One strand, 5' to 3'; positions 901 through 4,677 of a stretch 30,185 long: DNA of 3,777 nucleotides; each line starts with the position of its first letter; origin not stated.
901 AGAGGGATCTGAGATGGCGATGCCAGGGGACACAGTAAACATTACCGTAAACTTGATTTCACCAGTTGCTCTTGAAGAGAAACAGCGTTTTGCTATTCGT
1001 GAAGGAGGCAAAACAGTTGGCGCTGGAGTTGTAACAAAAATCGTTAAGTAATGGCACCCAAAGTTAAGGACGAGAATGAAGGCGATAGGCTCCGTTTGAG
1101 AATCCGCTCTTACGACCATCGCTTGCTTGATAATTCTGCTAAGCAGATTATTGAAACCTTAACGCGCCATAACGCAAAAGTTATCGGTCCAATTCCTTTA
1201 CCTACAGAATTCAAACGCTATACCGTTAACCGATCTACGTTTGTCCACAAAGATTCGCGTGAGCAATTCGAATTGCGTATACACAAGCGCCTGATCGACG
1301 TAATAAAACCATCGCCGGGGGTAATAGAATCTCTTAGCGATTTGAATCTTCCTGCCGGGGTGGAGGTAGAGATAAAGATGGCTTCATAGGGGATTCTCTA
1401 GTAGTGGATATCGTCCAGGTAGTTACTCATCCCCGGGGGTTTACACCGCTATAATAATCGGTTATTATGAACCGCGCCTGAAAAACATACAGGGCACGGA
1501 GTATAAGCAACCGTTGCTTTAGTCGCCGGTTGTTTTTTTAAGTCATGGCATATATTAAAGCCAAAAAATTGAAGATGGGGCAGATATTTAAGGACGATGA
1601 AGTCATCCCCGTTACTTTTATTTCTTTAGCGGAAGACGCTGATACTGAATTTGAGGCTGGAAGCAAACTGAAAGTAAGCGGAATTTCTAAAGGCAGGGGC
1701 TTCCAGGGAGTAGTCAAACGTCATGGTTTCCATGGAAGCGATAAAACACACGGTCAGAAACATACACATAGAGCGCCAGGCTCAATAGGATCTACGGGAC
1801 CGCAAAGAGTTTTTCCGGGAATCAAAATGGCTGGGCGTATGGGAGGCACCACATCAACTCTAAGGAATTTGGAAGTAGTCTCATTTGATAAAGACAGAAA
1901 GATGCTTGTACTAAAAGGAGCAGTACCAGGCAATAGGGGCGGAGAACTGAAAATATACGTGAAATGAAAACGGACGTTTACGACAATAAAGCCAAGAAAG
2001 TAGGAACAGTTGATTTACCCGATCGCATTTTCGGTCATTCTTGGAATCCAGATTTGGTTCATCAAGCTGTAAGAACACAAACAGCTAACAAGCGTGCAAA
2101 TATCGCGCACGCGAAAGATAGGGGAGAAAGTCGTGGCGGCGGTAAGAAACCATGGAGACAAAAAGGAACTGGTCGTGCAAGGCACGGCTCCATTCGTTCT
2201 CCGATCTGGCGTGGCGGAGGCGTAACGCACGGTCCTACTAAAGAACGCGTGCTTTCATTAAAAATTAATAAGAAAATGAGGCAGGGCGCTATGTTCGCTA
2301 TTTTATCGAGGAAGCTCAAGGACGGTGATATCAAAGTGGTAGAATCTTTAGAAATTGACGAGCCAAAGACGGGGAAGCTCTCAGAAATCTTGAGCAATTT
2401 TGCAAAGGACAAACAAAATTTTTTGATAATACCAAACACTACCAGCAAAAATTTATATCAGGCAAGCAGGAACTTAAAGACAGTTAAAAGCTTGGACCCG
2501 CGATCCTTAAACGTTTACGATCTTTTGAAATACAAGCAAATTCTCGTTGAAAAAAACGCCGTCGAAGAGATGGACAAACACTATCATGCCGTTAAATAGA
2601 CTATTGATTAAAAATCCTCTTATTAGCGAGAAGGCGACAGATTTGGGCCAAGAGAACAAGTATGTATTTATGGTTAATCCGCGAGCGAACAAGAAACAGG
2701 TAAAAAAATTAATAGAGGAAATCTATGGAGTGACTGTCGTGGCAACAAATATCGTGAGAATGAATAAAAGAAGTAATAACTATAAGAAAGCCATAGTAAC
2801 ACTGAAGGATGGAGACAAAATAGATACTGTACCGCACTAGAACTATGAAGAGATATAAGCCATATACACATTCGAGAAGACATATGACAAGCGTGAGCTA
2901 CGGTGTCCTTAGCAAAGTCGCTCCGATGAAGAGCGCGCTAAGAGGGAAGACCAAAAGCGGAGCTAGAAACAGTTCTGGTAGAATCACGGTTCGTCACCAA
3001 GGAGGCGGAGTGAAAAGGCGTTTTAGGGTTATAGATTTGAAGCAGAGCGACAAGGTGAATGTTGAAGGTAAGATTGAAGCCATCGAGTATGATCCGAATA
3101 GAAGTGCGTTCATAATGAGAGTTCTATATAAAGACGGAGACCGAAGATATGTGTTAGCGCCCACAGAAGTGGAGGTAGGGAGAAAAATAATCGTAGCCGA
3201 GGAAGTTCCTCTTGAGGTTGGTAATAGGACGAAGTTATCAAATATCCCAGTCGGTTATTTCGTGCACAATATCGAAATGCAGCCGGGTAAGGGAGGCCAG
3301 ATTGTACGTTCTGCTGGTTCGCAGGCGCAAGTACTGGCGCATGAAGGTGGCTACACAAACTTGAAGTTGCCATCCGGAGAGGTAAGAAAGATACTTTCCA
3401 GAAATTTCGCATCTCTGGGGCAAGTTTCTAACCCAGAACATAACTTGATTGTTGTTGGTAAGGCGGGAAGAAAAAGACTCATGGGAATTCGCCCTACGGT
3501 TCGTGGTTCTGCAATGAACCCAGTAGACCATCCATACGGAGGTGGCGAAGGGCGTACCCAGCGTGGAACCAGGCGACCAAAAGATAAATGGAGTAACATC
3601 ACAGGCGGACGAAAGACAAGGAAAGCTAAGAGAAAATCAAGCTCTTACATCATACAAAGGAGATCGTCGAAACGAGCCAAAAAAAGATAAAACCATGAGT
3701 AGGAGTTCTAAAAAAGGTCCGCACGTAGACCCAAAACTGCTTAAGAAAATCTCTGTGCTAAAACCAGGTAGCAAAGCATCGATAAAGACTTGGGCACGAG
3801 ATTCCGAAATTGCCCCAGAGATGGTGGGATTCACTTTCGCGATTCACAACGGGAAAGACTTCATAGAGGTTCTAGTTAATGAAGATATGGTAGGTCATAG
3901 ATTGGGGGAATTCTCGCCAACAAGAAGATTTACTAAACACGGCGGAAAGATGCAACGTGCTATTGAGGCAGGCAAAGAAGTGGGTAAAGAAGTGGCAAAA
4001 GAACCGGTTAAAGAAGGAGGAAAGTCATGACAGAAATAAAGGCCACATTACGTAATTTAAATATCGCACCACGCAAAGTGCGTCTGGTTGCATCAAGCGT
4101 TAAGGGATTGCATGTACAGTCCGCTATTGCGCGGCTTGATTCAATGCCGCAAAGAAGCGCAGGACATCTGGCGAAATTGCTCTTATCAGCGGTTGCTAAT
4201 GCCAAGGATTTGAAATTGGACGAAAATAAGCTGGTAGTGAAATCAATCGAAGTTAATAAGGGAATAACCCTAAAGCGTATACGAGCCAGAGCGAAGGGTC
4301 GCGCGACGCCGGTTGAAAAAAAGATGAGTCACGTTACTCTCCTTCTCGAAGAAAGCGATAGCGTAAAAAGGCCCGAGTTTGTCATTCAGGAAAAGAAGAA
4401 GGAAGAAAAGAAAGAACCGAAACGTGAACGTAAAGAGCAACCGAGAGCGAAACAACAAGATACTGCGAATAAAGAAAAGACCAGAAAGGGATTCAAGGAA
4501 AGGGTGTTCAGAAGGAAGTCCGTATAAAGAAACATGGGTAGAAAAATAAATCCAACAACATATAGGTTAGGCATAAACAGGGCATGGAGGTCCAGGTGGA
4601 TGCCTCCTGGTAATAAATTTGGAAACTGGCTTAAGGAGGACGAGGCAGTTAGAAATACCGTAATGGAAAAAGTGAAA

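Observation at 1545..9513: Four 50S proteins reduced together while 30S proteins stay full length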

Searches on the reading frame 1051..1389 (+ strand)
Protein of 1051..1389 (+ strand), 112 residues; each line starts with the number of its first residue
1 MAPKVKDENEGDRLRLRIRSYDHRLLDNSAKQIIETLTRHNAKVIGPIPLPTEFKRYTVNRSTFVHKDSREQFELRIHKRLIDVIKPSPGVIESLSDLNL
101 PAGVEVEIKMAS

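Call 5: search_protein_families(library=pfam, proteins=[window:1051-1389:+], max_evalue=0.01)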
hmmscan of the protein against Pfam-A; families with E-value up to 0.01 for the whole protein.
window:1051-1389:+ (112 aa): 1 family
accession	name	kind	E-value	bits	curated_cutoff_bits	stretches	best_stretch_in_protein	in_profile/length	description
PF00338.27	Ribosomal_S10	-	2.3e-33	114.8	21.2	1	15-109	1-98/98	Ribosomal protein S10p/S20e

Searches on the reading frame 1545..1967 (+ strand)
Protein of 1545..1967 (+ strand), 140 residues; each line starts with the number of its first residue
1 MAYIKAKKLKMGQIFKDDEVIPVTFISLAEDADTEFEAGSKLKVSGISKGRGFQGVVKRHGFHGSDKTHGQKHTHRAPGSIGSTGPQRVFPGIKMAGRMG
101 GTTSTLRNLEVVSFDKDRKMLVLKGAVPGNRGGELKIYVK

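Call 5: search_protein_families(library=pfam, proteins=[window:1545-1967:+], max_evalue=0.01)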
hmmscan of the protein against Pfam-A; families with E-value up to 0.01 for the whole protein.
window:1545-1967:+ (140 aa): 2 families
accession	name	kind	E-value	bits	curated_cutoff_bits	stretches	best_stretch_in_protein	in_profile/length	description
PF00297.29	Ribosomal_L3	-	2.7e-15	56.7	22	1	13-116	190-290/369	Ribosomal protein L3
PF21166.2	LSM12_LSM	-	0.0079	16.3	29.5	0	110-125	23-38/60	LSM12, LSM domain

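Call 21: search_solved_structures(query=window:1545-1967:+, show_alignments=3, max_evalue=0.00001)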
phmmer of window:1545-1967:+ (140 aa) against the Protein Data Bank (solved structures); distinct sequences matched with E-value up to 0.00001: 79 (the best 60 are shown).
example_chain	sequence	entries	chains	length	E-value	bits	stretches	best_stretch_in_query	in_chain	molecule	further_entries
24yw_D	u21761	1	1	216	8.3e-30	106.9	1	35-135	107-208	Large ribosomal subunit protein uL3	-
4wce_B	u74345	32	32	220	3.8e-29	104.7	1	33-137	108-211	50S ribosomal protein L3 | Large ribosomal subunit protein uL3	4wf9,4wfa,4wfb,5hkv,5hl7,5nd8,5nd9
5tcu_LC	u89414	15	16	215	4e-29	104.6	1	33-137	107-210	50S ribosomal protein L3 | Large ribosomal subunit protein uL3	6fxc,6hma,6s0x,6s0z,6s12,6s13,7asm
6ddd_L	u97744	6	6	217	4e-29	104.6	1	33-137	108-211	50S ribosomal protein L3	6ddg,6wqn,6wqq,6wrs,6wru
5li0_E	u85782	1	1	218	4.2e-29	104.6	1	33-137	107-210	50S ribosomal protein L3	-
5t7v_LC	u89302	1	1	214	1.4e-28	102.9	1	33-137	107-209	50S ribosomal protein L3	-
6spb_D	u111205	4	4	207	2e-28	102.4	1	36-135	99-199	50S ribosomal protein L3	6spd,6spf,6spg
7unr_D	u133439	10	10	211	2.1e-28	102.3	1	36-135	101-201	50S ribosomal protein L3 | Large ribosomal subunit protein uL3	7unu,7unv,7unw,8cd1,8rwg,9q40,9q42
9qt5_C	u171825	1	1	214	2.6e-28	102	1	34-135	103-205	Large ribosomal subunit protein uL3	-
9h91_D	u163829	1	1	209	3.4e-28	101.6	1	36-135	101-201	50S ribosomal protein L3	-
28nt_D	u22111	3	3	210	4e-28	101.4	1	34-136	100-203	Large ribosomal subunit protein uL3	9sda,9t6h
5v7q_D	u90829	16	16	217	7.4e-28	100.5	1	28-135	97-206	50S ribosomal protein L3 | Large ribosomal subunit protein uL3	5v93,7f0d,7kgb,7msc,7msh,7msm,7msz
7sfr_D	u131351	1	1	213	7.4e-28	100.5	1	28-135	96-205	50S ribosomal protein L3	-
7jil_C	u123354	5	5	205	7.8e-28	100.5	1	35-133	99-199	50S ribosomal protein L3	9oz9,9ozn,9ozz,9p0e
6dzi_D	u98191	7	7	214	9.3e-28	100.2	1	14-135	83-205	50S ribosomal protein L3 | Large ribosomal subunit protein uL3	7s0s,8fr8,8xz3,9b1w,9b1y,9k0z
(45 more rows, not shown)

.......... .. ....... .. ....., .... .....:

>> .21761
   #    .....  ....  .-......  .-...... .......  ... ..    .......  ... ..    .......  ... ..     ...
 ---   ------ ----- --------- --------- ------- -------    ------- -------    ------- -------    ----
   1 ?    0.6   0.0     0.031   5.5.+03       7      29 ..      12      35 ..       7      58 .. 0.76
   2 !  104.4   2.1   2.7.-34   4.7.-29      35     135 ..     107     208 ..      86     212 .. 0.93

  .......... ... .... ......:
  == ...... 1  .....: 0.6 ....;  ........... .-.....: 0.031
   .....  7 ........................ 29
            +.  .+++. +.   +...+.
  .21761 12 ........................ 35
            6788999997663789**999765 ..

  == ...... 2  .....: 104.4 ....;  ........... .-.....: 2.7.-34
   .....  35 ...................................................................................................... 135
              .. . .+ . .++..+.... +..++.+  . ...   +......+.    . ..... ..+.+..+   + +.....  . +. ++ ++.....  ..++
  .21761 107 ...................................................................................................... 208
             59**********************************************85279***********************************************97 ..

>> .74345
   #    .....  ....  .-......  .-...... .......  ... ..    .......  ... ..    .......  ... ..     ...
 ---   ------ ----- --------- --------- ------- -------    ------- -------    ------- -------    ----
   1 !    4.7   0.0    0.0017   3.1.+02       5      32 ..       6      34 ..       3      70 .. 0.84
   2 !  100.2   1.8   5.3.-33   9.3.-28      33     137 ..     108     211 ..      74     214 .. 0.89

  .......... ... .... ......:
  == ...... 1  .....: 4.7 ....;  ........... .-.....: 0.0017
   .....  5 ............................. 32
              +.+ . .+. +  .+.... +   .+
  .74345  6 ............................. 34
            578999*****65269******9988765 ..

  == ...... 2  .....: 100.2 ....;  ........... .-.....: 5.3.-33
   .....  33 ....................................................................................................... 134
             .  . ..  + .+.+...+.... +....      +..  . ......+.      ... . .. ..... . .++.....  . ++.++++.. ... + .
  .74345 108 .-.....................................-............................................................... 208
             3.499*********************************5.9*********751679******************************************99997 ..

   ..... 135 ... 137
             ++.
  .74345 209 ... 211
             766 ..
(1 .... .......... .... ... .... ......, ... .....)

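Call 41: find_related_loci(query=window:1545-1967:+, collection=genome_contigs, flank=1000)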
Query window:1545-1967:+ (140 aa) in genome_contigs; peptide patterns used: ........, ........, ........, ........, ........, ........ (x = any residue, [..] = any of these).
280 stretches matched a pattern; 203 encode a relative of the query (tblastn E <= 1e-3); the best 80 are kept; 80 distinct loci.
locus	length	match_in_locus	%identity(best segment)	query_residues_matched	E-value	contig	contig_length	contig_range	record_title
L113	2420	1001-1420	64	1-140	8e-58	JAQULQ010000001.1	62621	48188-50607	MAG: Candidatus Colwellbacteria bacterium isolate STD1_134 NODE_917_length_62621_cov_3.441466_Sandtown_D1, whole genome 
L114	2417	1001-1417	58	1-137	4e-47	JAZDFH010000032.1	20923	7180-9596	MAG: bacterium isolate MEGAHIT-group-0.198 k141_5636662, whole genome shotgun sequence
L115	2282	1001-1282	63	36-129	8e-37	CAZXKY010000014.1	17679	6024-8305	MAG TPA_asm: uncultured Bdellovibrionales bacterium isolate SRP192927_co2_902 genome assembly, contig: NODE_5159_length_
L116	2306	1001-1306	58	36-137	1e-35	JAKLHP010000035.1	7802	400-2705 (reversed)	MAG: Patescibacteria group bacterium isolate RA.bin66 RA.bin66_35, whole genome shotgun sequence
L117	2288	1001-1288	58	36-131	5e-34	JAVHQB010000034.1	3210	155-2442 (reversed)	MAG: Candidatus Paceibacterota bacterium isolate WB02no5_36_10 NODE_27524_length_3210_cov_5.130269, whole genome shotgun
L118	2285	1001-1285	61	36-129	3e-33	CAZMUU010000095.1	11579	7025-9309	MAG TPA_asm: uncultured Cytophagia bacterium isolate binchicken_co15_217 genome assembly, contig: NODE_3943_length_11579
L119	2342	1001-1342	54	26-137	7e-33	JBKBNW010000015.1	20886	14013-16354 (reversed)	MAG: Demequina sp. isolate 21H_022.bin.27 NODE_15_length_20886_cov_7.998462, whole genome shotgun sequence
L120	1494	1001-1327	54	30-137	2e-32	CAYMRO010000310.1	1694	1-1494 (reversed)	MAG TPA_asm: uncultured Demequinaceae bacterium isolate SRP193066_co1_73 genome assembly, contig: NODE_91617_length_1694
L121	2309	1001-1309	55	36-137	3e-32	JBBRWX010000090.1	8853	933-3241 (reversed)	MAG: Actinomycetales bacterium isolate La4_metabat2.113 La4_metabat2.113_K_845107_L_8853_cov_97.4502, whole genome shotg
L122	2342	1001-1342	54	26-137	2e-32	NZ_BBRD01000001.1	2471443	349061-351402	Demequina aestuarii strain NBRC 106260, whole genome shotgun sequence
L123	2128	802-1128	54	30-137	3e-32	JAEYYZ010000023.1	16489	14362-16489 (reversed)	MAG: Actinomycetes bacterium isolate OH_CBlB_72 k127_1675209, whole genome shotgun sequence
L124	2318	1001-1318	55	36-140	5e-32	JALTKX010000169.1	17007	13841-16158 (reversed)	MAG: Calditrichia bacterium isolate S139_maxbin2_scaf2bin.257 S139_NODE_2798_length_17007_cov_11.813566, whole genome sh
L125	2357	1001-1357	51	29-137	4e-32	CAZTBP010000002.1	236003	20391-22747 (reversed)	MAG TPA_asm: uncultured Ignavibacteriales bacterium isolate binchicken_co17_316 genome assembly, contig: NODE_71_length_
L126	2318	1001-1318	55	36-140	4e-32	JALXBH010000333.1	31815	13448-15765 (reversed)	MAG: Calditrichia bacterium isolate T2_metabat2_scaf2bin.084 T2_NODE_999_length_31815_cov_3.757479, whole genome shotgun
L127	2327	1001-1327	54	30-137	1e-31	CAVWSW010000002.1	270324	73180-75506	MAG: uncultured Actinomycetota bacterium isolate MFD05442.bin.2.291 genome assembly, contig: contig_24293, whole genome 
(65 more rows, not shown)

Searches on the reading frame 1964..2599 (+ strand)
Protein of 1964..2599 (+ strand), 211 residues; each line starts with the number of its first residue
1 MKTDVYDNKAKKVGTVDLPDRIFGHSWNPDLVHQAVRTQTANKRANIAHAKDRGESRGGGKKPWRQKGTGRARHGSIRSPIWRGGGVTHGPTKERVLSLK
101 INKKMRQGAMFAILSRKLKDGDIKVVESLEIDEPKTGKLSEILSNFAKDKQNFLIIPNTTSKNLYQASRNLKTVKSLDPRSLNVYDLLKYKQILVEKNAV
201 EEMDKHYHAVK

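Call 5: search_protein_families(library=pfam, proteins=[window:1964-2599:+], max_evalue=0.01)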
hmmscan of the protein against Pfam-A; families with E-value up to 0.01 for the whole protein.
window:1964-2599:+ (211 aa): 1 family
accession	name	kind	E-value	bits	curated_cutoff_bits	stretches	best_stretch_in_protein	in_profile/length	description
PF00573.27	Ribosomal_L4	-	1.7e-65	220.7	25.8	1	16-205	1-189/190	Ribosomal protein L4/L1 family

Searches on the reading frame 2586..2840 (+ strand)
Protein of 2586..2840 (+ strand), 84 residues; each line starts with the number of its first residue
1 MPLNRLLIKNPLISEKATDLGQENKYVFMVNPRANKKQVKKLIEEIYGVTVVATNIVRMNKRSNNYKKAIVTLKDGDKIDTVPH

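Call 5: search_protein_families(library=pfam, proteins=[window:2586-2840:+], max_evalue=0.01)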
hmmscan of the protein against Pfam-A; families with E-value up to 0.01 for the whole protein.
window:2586-2840:+ (84 aa): 1 family
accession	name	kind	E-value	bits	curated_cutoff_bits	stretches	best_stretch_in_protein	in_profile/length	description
PF00276.25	Ribosomal_L23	-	6.3e-22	78.2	30.8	1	8-80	3-85/86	Ribosomal protein L23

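Call 24: search_solved_structures(query=window:2586-2840:+, show_alignments=3, max_evalue=1e-8)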
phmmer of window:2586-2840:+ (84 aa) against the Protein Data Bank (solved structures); distinct sequences matched with E-value up to 1e-8: 16.
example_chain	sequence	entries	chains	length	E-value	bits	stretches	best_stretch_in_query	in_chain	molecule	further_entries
9qt5_T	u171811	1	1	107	3.8e-14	55.6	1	7-81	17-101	Large ribosomal subunit protein uL23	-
4wce_Q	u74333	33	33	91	3.7e-12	49.3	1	5-77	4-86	50S ribosomal protein L23 | Large ribosomal subunit protein uL23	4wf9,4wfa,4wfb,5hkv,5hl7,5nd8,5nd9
5li0_W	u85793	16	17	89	4.3e-12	49.2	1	6-77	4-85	50S ribosomal protein L23 | Large ribosomal subunit protein uL23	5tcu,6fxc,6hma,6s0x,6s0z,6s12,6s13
6wqn_F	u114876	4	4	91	4.6e-12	49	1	5-77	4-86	50S ribosomal protein L23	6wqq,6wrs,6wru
5t7v_L6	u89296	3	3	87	6.2e-12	48.6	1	7-77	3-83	50S ribosomal protein L23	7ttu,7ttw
8crx_s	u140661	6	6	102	7.3e-12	48.4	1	7-81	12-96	50S ribosomal protein L23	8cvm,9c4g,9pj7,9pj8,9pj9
9i5t_W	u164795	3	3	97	2e-11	47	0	8-69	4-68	Large ribosomal subunit protein uL23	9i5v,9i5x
7jil_T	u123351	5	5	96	5.3e-11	45.7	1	7-69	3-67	50S ribosomal protein L23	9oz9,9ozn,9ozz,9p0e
5njt_m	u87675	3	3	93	2.1e-10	43.8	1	5-64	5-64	50S ribosomal protein L23 | Large ribosomal subunit protein uL23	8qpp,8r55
3j3v_T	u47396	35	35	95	2.1e-10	43.8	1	5-64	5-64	50S ribosomal protein L23 | 50S ribosomal protein uL23 | Large ribosomal subunit protein uL23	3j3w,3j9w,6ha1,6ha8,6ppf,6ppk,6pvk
6htq_T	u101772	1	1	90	2.3e-10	43.7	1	6-64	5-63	50S ribosomal protein L23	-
8fmw_AV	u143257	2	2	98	1.9e-09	40.8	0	7-63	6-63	50S ribosomal protein L23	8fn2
8uu4_V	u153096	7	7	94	3.3e-09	40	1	5-60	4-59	Large ribosomal subunit protein uL23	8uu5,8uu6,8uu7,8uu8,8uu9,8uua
7nhn_W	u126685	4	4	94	4.7e-09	39.5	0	5-60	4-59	50S ribosomal protein L23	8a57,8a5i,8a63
5v7q_T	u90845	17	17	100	4.9e-09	39.4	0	7-64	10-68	50S ribosomal protein L23 | Large ribosomal subunit protein uL23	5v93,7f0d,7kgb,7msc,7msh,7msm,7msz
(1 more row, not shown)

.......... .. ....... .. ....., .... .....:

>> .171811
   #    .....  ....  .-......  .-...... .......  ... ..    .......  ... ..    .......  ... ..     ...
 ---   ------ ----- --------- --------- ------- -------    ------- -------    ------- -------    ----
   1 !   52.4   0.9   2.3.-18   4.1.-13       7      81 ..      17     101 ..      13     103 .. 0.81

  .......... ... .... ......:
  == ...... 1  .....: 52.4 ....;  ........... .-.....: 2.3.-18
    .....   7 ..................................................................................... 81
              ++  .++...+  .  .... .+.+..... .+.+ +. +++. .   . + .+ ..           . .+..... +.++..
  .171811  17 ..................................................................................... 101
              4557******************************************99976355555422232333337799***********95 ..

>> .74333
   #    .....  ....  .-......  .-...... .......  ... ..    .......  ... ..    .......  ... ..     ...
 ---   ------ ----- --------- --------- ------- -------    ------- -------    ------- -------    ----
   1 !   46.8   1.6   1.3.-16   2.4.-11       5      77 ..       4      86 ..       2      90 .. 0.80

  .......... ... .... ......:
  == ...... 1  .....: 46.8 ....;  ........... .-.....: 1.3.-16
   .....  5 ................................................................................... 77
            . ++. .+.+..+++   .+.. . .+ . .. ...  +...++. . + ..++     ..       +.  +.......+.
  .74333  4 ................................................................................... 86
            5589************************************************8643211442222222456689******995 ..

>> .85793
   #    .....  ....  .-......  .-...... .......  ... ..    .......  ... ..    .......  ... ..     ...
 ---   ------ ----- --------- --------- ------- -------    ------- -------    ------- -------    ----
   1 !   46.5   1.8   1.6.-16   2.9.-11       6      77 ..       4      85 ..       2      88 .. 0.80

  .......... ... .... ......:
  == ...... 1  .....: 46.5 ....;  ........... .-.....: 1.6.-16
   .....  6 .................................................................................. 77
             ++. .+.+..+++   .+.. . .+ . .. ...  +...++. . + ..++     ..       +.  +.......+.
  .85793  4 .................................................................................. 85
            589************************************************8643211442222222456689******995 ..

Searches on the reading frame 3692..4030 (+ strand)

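Call 5: search_protein_families(library=pfam, proteins=[window:3692-4030:+], max_evalue=0.01)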
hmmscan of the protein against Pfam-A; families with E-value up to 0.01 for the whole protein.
window:3692-4030:+ (112 aa): 1 family
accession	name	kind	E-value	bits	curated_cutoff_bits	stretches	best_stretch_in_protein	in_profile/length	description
PF00203.26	Ribosomal_S19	-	2e-32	111.3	27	1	4-83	1-81/81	Ribosomal protein S19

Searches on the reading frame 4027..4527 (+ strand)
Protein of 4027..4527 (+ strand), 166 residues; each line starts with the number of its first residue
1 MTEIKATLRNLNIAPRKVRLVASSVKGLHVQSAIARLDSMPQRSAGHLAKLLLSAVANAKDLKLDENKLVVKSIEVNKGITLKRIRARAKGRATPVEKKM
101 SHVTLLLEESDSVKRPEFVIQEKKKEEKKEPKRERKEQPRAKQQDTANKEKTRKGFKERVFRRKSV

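Call 5: search_protein_families(library=pfam, proteins=[window:4027-4527:+], max_evalue=0.01)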
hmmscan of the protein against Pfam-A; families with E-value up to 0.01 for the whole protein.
window:4027-4527:+ (166 aa): 1 family
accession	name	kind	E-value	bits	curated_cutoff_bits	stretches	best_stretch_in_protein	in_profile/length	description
PF00237.24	Ribosomal_L22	-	6.9e-32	110.2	28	1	6-107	1-103/104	Ribosomal protein L22p/L17e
